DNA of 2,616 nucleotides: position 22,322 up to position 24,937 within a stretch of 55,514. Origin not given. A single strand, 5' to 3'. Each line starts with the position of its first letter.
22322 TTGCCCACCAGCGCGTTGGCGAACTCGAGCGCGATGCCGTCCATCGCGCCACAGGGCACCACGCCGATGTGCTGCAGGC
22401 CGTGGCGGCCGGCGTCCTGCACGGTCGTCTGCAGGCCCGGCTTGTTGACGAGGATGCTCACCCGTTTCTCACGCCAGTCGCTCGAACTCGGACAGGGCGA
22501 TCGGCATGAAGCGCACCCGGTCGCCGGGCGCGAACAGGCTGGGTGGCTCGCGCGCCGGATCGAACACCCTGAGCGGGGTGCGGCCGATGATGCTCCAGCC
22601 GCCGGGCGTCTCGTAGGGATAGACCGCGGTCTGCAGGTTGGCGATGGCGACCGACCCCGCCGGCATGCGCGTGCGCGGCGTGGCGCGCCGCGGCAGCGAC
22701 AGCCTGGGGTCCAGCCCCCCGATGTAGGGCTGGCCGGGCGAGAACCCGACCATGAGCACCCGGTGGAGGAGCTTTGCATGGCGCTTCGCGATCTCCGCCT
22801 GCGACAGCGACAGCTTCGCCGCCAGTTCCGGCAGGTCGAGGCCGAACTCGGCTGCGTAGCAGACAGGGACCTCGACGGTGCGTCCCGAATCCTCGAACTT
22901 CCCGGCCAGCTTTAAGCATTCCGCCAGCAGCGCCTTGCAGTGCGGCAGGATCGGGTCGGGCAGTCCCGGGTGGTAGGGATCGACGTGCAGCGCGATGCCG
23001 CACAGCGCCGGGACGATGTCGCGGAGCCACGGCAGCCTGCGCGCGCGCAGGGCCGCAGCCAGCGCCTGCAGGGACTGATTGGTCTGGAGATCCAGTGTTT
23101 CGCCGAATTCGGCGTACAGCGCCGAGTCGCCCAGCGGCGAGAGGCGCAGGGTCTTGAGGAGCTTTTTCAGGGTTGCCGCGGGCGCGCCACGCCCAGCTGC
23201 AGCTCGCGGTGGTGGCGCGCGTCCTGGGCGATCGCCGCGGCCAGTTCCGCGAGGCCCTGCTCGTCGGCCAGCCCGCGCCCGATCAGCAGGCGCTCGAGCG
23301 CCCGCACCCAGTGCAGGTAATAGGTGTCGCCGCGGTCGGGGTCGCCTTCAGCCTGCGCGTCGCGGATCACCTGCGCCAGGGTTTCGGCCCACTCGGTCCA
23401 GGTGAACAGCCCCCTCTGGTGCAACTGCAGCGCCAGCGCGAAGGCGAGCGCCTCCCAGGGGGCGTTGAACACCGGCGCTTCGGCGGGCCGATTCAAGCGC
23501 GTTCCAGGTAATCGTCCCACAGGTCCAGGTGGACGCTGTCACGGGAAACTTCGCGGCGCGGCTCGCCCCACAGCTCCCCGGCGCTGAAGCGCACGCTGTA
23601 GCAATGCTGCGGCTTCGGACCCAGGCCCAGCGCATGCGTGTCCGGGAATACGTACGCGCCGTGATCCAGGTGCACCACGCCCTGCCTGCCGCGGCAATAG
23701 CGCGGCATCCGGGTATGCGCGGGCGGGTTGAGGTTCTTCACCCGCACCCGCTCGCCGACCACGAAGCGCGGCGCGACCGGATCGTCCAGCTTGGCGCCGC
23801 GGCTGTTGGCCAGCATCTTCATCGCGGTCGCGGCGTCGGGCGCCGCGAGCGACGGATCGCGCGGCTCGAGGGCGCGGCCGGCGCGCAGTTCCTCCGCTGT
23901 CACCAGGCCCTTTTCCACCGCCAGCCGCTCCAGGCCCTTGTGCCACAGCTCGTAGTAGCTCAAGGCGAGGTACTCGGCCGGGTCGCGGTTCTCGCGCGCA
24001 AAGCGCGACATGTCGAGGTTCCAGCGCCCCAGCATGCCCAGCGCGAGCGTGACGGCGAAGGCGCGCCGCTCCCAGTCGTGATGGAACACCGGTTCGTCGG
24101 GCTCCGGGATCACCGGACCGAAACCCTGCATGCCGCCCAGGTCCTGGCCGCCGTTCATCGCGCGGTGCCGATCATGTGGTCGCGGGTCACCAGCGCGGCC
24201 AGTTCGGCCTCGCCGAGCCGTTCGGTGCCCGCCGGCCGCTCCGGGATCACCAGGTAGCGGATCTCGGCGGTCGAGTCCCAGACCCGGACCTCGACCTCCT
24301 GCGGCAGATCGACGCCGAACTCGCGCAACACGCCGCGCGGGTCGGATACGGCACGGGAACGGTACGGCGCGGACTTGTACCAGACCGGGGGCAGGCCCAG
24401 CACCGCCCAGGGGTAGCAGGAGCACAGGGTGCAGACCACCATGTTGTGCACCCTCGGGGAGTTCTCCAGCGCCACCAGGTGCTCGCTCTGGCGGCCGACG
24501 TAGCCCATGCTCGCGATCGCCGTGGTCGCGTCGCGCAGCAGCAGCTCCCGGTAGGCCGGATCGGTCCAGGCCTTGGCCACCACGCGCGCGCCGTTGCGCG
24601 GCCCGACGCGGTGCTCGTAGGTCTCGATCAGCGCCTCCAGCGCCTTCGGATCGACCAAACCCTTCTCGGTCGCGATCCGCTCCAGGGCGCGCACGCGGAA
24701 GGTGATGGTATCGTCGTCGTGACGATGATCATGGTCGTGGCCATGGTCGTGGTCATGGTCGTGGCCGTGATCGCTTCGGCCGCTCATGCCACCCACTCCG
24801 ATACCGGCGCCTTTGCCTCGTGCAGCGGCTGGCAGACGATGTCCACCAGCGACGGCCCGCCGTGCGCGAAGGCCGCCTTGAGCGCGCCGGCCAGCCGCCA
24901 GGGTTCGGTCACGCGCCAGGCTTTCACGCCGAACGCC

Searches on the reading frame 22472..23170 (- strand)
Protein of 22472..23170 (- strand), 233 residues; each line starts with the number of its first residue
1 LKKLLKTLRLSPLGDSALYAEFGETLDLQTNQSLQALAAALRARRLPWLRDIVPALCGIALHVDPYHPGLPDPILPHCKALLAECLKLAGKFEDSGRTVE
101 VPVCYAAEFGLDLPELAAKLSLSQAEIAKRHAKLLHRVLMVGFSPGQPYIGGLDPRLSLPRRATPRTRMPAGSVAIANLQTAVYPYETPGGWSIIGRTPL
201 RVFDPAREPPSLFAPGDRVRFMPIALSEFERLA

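Call 8: search_protein_families(library=pfam, proteins=[window:22472-23170:-])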
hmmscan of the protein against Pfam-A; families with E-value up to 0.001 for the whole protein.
window:22472-23170:- (233 aa): 1 family
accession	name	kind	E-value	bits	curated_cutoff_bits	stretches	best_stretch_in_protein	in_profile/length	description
PF02682.21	CT_C_D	-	7.1e-64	215.6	22.1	1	9-213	2-202/202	Carboxyltransferase domain, subdomain C and D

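Call 9: search_protein_families(library=ncbifam, proteins=[window:22472-23170:-])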
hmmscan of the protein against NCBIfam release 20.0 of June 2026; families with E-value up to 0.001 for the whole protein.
window:22472-23170:- (233 aa): 2 families
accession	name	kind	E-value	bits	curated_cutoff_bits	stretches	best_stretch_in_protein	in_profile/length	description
TIGR00370.1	TIGR00370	equivalog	2.3e-50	170.8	145.55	1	13-222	1-202/202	5-oxoprolinase subunit PxpB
TIGR02712.1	urea_carbox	equivalog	6.7e-07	27.4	1303.85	1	146-231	960-1053/1201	urea carboxylase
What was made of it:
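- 22469..23170 (-): PxpB-like subunit (CT_C_D domain), 233 aa. It starts at a CTG that overlaps the accessory gene's TGA. PF02682 and TIGR00370 at 170.8 bits against 145.55 (calls 8, 9).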

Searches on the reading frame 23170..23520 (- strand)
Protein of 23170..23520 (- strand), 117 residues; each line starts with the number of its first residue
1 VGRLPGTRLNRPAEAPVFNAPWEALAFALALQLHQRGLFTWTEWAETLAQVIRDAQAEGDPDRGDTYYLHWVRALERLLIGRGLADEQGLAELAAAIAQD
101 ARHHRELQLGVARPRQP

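Call 8: search_protein_families(library=pfam, proteins=[window:23170-23520:-])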
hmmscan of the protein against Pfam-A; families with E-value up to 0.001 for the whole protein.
window:23170-23520:- (117 aa): 1 family
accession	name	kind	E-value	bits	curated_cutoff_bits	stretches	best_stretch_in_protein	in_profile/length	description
PF21006.2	NHase_beta_N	-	5.2e-11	43.1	21.5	1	10-101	17-102/115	Nitrile hydratase beta subunit, N-terminal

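Call 9: search_protein_families(library=ncbifam, proteins=[window:23170-23520:-])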
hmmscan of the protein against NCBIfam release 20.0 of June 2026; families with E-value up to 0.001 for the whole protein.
window:23170-23520:- (117 aa): 2 families
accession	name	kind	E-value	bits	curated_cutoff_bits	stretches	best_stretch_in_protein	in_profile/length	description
TIGR03889.1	nitrile_acc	equivalog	3.5e-26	91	46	1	18-88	1-71/74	nitrile hydratase accessory protein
TIGR03888.1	nitrile_beta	equivalog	3.3e-08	33.7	152.2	1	9-102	16-103/226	nitrile hydratase subunit beta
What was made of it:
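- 23167..23520 (-): NHase accessory (activator) protein. The start is either TTG at 23496 (TTGA overlap, 109 aa) or GTG at 23520 (117 aa). TIGR03889 scores 91 bits against 46 (call 9).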

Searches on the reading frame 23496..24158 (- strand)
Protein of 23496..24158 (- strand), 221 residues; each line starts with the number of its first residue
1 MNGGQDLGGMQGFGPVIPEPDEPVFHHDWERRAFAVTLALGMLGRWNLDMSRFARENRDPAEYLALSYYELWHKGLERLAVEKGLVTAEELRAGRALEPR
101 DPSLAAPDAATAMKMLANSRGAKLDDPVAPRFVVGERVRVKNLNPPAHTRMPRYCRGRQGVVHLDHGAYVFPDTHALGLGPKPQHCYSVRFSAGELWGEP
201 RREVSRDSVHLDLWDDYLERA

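Call 8: search_protein_families(library=pfam, proteins=[window:23496-24158:-])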
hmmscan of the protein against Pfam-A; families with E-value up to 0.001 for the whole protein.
window:23496-24158:- (221 aa): 2 families
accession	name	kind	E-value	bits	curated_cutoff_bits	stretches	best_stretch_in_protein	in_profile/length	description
PF21006.2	NHase_beta_N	-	3.4e-39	133.9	21.5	1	1-106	1-106/115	Nitrile hydratase beta subunit, N-terminal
PF02211.21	NHase_beta_C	-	2.7e-31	108.3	27.7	1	126-219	6-97/98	Nitrile hydratase beta subunit, C-terminal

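Call 9: search_protein_families(library=ncbifam, proteins=[window:23496-24158:-])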
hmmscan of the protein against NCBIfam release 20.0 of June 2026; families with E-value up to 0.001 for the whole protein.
window:23496-24158:- (221 aa): 2 families
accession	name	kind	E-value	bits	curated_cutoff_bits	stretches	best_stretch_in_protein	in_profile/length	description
TIGR03888.1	nitrile_beta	equivalog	7.9e-70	235.3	152.2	1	1-221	1-226/226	nitrile hydratase subunit beta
TIGR03889.1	nitrile_acc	equivalog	4.4e-07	29.8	46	1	25-91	1-73/74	nitrile hydratase accessory protein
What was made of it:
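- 23493..24158 (-): Nitrile hydratase beta subunit. TIGR03888 scores 235.3 bits against 152.2 (call 9).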

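Call 41: search_solved_structures(query=window:23496-24158:-, max_evalue=1e-10, show_alignments=3)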
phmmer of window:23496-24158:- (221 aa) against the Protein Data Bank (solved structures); distinct sequences matched with E-value up to 1e-10: 24.
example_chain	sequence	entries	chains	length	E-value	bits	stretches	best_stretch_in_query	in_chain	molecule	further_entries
3qyh_B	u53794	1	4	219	3.9e-59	203.2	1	1-220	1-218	Co-type Nitrile Hydratase beta subunit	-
3qxe_B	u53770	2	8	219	3.8e-58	199.9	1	1-220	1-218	Co-type Nitrile Hydratase beta subunit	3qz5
3qyg_B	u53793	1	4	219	9.8e-58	198.6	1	1-220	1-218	Co-type Nitrile Hydratase beta subunit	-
3qz9_B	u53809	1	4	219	1.4e-57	198.1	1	1-220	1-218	Co-type Nitrile Hydratase beta subunit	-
2dpp_B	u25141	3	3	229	2e-40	142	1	1-219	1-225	Nitrile hydratase beta subunit | Nitrile hydratase subunit beta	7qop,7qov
7qou_B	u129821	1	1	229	2.2e-40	141.8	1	1-219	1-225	Nitrile hydratase subunit beta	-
7qom_B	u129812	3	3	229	2.9e-40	141.4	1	1-219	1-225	Nitrile hydratase subunit beta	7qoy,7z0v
3hht_B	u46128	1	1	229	5.4e-40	140.5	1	1-219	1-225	Nitrile hydratase beta subunit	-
1ugp_B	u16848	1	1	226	1.2e-39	139.3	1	1-219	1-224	Cobalt-containing nitrile hydratase subunit beta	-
1ire_B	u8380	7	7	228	1.3e-39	139.3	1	1-219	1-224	Nitrile Hydratase | Nitrile Hydratase beta subunit | Cobalt-containing nitrile hydratase subunit beta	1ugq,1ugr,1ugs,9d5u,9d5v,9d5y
3vyh_B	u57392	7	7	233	1.4e-39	139.2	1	1-219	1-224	Cobalt-containing nitrile hydratase subunit beta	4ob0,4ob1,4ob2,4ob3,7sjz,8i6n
7w8m_B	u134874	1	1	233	2.1e-39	138.6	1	1-219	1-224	Cobalt-containing nitrile hydratase subunit beta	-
7w8l_B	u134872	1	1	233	2.9e-39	138.2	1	1-219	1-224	Cobalt-containing nitrile hydratase subunit beta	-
9d6m_B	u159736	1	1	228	3.1e-39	138.1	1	1-219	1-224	Cobalt-containing nitrile hydratase subunit beta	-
9d6j_B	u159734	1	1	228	3.1e-39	138.1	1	1-219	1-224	Cobalt-containing nitrile hydratase subunit beta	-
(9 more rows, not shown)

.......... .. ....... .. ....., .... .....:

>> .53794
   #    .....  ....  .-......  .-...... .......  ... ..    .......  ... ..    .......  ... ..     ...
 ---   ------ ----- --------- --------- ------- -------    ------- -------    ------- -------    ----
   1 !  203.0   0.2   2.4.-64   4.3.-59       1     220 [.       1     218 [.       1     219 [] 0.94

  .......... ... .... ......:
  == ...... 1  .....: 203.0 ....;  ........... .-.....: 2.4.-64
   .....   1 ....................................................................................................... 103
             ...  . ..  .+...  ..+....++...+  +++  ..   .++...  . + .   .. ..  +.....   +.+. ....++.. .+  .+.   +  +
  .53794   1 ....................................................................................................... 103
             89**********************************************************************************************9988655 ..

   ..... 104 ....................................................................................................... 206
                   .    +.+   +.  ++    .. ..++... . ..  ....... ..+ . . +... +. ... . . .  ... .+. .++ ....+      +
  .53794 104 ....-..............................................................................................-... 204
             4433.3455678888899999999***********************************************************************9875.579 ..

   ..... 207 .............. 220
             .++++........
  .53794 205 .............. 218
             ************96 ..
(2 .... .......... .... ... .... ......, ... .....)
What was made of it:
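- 23493..24158 (-): The closest solved structure is the P. putida Co-NHase 3QXE/3QYH (call 41).
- The window enzyme is closest to the P. putida Co-NHase (call 41).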

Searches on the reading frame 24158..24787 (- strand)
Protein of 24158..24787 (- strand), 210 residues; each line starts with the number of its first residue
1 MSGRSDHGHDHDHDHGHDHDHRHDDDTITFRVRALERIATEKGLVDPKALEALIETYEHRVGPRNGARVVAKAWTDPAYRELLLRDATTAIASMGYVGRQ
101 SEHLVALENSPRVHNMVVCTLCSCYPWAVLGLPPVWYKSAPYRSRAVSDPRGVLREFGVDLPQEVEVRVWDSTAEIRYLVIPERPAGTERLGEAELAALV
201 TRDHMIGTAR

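Call 8: search_protein_families(library=pfam, proteins=[window:24158-24787:-])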
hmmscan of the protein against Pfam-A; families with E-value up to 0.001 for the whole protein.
window:24158-24787:- (210 aa): 2 families
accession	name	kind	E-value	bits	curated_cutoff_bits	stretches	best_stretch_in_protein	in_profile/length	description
PF02979.21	NHase_alpha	-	8.1e-88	293.1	27.2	1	28-209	3-184/184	Nitrile hydratase, alpha chain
PF14407.11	Frankia_peptide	-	0.00066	20.3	48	0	68-107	4-42/63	Ribosomally synthesized peptide prototyped by Frankia Franean1_4349.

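Call 9: search_protein_families(library=ncbifam, proteins=[window:24158-24787:-])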
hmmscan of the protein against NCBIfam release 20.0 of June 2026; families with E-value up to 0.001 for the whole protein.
window:24158-24787:- (210 aa): 5 families
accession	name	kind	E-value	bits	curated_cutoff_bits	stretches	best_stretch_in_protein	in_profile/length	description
TIGR01323.1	nitrile_alph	equivalog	3.6e-90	300.6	249.85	1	28-209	3-184/189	nitrile hydratase subunit alpha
TIGR03887.1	thiocyan_alph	equivalog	5.8e-50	169.9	291.45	1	34-209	12-195/200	thiocyanate hydrolase subunit gamma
TIGR03793.1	leader_NHLP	domain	4.6e-16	58.4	50.9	1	141-198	18-73/77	NHLP leader peptide family RiPP precursor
NF038399.1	NH_RiPP_Os17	domain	1e-07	31.9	40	1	67-97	4-34/63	Os1348 family NHLP clan protein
TIGR04351.1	TOMM_nitrile_2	subfamily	1.2e-06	28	65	0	143-165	16-38/48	TIGR04351 family putative TOMM peptide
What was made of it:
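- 24155..24787 (-): Nitrile hydratase alpha subunit, Co-type (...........), with a His/Asp-rich N-terminal tail. TIGR01323 scores 300.6 bits against a cut-off of 249.85 (call 9).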

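Call 10: find_related_loci(query=window:24158-24787:-, collection=genome_contigs, flank=8000)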
Query window:24158-24787:- (210 aa) in genome_contigs; peptide patterns used: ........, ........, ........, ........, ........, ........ (x = any residue, [..] = any of these).
600 stretches matched a pattern (row limit reached: there are more); 153 encode a relative of the query (tblastn E <= 1e-3); the best 80 are kept; 80 distinct loci.
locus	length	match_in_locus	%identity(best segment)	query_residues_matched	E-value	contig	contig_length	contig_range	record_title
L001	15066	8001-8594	74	11-209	4e-97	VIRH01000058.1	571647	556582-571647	Rhodobacterales bacterium strain BW5 NODE_1_length_571647_cov_24.0278_ID_1, whole genome shotgun sequence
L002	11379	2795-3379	73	9-208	1e-96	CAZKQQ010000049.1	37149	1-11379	MAG TPA_asm: uncultured Solibacteraceae bacterium isolate SRP272529_co1_95 genome assembly, contig: NODE_1558_length_371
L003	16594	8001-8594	73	15-209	3e-96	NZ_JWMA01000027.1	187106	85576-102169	Cupriavidus sp. IDO NODE_32, whole genome shotgun sequence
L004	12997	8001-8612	73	7-209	6e-96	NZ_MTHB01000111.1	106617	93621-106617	Caballeronia sordidicola strain PAMC 26633 BSU0407012, whole genome shotgun sequence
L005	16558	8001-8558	74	25-210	5e-95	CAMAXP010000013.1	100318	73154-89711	MAG: Bordetella parapertussis isolate MH-08apr19-17 genome assembly, contig: MH-08apr19-C377, whole genome shotgun seque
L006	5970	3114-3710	71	8-208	3e-94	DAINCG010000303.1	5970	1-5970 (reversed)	MAG TPA_asm: Pseudomonadota bacterium isolate CTOTU39385 NODE_1620_length_5970_cov_2.207101, whole genome shotgun sequen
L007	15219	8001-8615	69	4-209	3e-94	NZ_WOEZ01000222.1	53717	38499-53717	Paraburkholderia elongata strain 5N id=224, whole genome shotgun sequence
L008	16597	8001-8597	72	9-209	2e-94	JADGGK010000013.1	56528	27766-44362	MAG: Pseudolabrys sp. isolate HOG20 NODE_153_length_56528_cov_48.703645, whole genome shotgun sequence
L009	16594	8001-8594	69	12-209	1e-93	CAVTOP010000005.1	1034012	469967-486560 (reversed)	MAG: uncultured Alphaproteobacteria bacterium isolate MFD06229.bin.1.283 genome assembly, contig: contig_1383, whole gen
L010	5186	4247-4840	71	11-209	6e-93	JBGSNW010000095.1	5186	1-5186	MAG: Burkholderiaceae bacterium isolate JTS-AC255 k141_26077, whole genome shotgun sequence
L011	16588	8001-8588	71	8-209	8e-93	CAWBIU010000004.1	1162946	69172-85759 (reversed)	MAG: uncultured Actinomycetes bacterium isolate MFD09212.bin.1.30 genome assembly, contig: contig_3680, whole genome sho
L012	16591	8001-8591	72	13-209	2e-92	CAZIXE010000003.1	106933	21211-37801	MAG TPA_asm: uncultured Rhizobiaceae bacterium isolate binchicken_co107_240 genome assembly, contig: NODE_416_length_106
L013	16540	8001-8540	77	30-209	2e-92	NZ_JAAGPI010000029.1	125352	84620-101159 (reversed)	Burkholderia sp. Ac-20365 NODE_27_length_125352_cov_37.542064/0/0, whole genome shotgun sequence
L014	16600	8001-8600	68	11-210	3e-92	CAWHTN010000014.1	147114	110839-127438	MAG: uncultured Acidobacteriota bacterium isolate MFD03346.bin.1.139 genome assembly, contig: contig_4929, whole genome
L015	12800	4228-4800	70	20-210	6e-92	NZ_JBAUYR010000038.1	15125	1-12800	MAG: Candidatus Binatus sp. isolate MFD06940_ilm_asm_bin44 k127_61991, whole genome shotgun sequence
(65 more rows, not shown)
